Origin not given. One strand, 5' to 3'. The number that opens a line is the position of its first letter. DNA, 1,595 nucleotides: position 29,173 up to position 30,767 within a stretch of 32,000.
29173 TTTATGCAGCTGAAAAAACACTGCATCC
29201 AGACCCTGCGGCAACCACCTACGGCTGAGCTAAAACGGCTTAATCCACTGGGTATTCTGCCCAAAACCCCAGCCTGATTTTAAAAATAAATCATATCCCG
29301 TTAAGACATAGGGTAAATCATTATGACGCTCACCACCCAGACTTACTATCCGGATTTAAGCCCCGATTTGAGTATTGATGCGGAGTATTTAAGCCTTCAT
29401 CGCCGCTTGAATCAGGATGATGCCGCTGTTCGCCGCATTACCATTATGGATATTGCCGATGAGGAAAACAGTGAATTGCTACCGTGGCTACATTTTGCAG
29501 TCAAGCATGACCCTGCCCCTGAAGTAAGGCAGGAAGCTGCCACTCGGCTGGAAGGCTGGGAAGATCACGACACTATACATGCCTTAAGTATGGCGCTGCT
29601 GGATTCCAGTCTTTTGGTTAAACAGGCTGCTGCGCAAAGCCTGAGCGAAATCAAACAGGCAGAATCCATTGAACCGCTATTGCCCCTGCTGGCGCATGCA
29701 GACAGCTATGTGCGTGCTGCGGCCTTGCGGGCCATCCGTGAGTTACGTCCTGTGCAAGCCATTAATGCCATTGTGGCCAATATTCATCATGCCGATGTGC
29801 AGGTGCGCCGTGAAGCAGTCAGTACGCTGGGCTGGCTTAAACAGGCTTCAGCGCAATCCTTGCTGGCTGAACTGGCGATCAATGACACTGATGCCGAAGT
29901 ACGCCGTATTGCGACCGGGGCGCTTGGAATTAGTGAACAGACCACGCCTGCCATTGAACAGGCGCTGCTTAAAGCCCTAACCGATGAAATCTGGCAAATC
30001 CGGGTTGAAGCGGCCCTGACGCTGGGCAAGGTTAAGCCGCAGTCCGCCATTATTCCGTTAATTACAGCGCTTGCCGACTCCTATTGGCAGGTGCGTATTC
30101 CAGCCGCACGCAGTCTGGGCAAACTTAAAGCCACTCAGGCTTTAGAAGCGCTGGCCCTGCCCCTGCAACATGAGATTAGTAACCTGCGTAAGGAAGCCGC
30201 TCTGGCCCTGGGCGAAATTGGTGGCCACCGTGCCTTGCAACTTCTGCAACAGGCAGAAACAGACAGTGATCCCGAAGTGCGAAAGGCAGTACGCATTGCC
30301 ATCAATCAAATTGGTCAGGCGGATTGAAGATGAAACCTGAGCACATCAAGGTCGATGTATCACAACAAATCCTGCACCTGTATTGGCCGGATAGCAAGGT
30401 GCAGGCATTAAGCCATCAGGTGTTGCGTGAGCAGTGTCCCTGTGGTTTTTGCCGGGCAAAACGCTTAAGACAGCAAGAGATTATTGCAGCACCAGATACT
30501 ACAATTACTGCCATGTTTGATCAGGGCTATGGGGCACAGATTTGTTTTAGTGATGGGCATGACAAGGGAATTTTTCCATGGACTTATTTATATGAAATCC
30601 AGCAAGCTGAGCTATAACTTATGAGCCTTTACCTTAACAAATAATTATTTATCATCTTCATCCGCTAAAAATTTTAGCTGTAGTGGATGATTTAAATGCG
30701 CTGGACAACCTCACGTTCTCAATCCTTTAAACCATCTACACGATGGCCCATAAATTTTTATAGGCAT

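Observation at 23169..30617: APS-reductase-like flavoprotein/ferredoxin pair embedded in a sulfonate-type ABC importer cluster with HEAT-repeat and DUF971 proteins, and no sat, aprM or qmo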

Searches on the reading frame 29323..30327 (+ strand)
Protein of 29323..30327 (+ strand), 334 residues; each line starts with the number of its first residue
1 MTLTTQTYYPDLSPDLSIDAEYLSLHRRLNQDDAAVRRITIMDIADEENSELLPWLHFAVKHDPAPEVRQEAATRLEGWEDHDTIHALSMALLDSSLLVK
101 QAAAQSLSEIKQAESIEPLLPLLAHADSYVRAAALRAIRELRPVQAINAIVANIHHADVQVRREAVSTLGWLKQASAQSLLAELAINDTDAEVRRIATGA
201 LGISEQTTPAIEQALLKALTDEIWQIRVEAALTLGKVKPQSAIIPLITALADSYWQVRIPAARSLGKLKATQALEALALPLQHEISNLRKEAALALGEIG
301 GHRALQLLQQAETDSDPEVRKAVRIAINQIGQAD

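Call 3: search_protein_families(library=pfam, proteins=[window:29323-30327:+], max_evalue=0.01)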
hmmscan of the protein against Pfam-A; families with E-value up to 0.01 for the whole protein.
window:29323-30327:+ (334 aa): 8 families
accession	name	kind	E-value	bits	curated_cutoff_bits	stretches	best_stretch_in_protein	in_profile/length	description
PF13646.12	HEAT_2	-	4.3e-56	187.6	27.7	5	245-327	3-87/88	HEAT repeats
PF02985.28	HEAT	-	5.5e-26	88.6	23.5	0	214-237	4-27/31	HEAT repeat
PF03130.22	HEAT_PBS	-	3.3e-18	64.5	20.9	1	288-311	1-24/27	PBS lyase HEAT-like repeat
PF13513.12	HEAT_EZ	-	4.7e-07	30.6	27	0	114-141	28-55/55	HEAT-like repeat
PF00514.29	Arm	-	7.3e-07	29.5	20.6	0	109-141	7-39/41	Armadillo/beta-catenin-like repeat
PF25757.1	TPR_DNAAF5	-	0.00036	20.2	27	0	146-182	169-205/288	Dynein axonemal assembly factor 5-like, TPR repeats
PF25786.1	HEAT_GCN1_C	-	0.00097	19.6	27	0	142-184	64-106/151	GCN1-like, C-terminal HEAT repeats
PF25151.1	TPR_Trm732_C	-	0.0074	16.6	27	0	241-279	96-135/159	Trm732, C-terminal TPR repeats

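Call 4: search_protein_families(library=ncbifam, proteins=[window:29323-30327:+], max_evalue=0.01)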
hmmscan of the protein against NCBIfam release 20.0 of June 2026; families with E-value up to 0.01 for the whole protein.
window:29323-30327:+ (334 aa): 7 families
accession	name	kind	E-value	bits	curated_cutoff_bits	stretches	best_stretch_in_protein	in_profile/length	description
NF010374.0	PRK13800.1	equivalog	1.9e-22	79.4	1196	1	33-327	608-895/898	fumarate reductase/succinate dehydrogenase flavoprotein subunit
NF045915.1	PhycobilmeDegNblB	equivalog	8e-21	74.6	300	2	185-333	40-191/214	phycobilisome degradation protein NblB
NF058502.1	phyc_lyase_CpcE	equivalog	7.4e-19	68.3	330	2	187-284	12-116/260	C-phycocyanin alpha-cysteine-84 phycocyanobilin lyase subunit CpcE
NF007244.0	PRK09687.1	equivalog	3.8e-14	52.7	275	2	135-276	118-261/285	putative lyase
NF058505.1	phyc_lyase_CpeY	equivalog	4.4e-10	38.7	600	2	166-242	326-402/419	C-phycoerythrin alpha-cysteine-82 phycoerythrobilin lyase CpeY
NF058515.1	phyc_lyase_CpcF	equivalog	8.5e-09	35.3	220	1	102-238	18-163/200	C-phycocyanin alpha-cysteine-84 phycocyanobilin lyase subunit CpcF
TIGR02270.1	TIGR02270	subfamily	1.7e-07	30.7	206.8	1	48-224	114-283/410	TIGR02270 family protein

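Call 54: search_solved_structures(query=window:29323-30327:+, max_evalue=0.001, show_alignments=0)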
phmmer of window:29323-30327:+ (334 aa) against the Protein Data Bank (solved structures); distinct sequences matched with E-value up to 0.001: 25.
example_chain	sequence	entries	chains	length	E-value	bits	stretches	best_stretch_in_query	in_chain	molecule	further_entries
9sah_A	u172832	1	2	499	3e-59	204.4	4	213-332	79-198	E4-NB2 synthetic fusion protein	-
6ft5_A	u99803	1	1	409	4.2e-51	177.6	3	148-315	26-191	alphaRep A3_A3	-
6fsq_A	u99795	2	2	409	7.8e-47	163.6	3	150-315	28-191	alphaRep A3_bGFPD | A3_bGFPD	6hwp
4xl5_C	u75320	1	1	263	1.1e-43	153.3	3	214-331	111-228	bGFP-A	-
5dcq_A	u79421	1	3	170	9.5e-41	143.6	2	207-331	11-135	artificial repeat proteins (alphaREP3)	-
4zv6_A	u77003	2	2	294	5.4e-40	141.2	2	207-332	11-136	AlphaRep-7 | alpha-Rep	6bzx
6gwd_G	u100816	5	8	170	7.3e-35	124.3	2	207-331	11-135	iiH5 ALPHAREP | iih5 Alpha Repeating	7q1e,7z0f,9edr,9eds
7p0h_A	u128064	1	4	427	1.2e-30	110.4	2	213-332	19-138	Helicobacter pylori ComF fused to an artificial alphaREP crystallization helper (named B2)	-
3ltj_A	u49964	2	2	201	1.7e-30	110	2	185-315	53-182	AlphaRep-4 | bA3-2: binder of A3 protein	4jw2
6gx7_E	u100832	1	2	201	3.4e-30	109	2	185-315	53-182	iiiA5 ALPHAREP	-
3ltm_A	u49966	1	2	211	1e-29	107.5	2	185-315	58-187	Alpha-Rep4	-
9rhz_A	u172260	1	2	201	2.2e-28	103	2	213-315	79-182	ALPHAREP bE5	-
6gwc_C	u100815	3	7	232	6.3e-27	98.3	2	213-315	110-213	iE5 ALPHAREP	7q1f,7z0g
8aw4_A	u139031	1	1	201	8.1e-25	91.3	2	213-315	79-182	ALPHAREP bB-E3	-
6veh_A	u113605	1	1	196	5.5e-19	72.2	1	213-315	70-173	HEAT repeat domain-containing protein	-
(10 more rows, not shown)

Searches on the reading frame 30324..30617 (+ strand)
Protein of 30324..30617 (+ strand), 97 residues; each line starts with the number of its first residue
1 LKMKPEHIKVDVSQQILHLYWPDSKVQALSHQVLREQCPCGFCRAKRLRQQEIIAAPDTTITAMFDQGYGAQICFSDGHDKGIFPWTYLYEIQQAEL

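Call 3: search_protein_families(library=pfam, proteins=[window:30324-30617:+], max_evalue=0.01)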
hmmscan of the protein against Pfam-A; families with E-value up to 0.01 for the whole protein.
window:30324-30617:+ (97 aa): 1 family
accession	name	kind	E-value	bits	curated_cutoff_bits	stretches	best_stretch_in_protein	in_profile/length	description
PF06155.17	GBBH-like_N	-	5.2e-17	62.8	22.8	1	9-90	2-85/85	Gamma-butyrobetaine hydroxylase-like, N-terminal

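Call 4: search_protein_families(library=ncbifam, proteins=[window:30324-30617:+], max_evalue=0.01)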
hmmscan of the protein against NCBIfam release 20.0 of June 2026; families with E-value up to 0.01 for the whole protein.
window:30324-30617:+ (97 aa): 0 families

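Call 53: search_solved_structures(query=window:30324-30617:+, max_evalue=0.01, show_alignments=2)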
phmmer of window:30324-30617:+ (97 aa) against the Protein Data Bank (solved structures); distinct sequences matched with E-value up to 0.01: 3.
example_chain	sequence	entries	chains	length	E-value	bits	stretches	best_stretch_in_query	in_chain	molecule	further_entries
3luu_A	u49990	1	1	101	4.9e-12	49.4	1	5-92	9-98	Uncharacterized protein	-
2l6p_A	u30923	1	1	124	4.6e-05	27.1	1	69-93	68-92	PhaC1, phaC2 and phaD genes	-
2l6n_A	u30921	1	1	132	0.0014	22.3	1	59-93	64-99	uncharacterized protein YP_001092504.1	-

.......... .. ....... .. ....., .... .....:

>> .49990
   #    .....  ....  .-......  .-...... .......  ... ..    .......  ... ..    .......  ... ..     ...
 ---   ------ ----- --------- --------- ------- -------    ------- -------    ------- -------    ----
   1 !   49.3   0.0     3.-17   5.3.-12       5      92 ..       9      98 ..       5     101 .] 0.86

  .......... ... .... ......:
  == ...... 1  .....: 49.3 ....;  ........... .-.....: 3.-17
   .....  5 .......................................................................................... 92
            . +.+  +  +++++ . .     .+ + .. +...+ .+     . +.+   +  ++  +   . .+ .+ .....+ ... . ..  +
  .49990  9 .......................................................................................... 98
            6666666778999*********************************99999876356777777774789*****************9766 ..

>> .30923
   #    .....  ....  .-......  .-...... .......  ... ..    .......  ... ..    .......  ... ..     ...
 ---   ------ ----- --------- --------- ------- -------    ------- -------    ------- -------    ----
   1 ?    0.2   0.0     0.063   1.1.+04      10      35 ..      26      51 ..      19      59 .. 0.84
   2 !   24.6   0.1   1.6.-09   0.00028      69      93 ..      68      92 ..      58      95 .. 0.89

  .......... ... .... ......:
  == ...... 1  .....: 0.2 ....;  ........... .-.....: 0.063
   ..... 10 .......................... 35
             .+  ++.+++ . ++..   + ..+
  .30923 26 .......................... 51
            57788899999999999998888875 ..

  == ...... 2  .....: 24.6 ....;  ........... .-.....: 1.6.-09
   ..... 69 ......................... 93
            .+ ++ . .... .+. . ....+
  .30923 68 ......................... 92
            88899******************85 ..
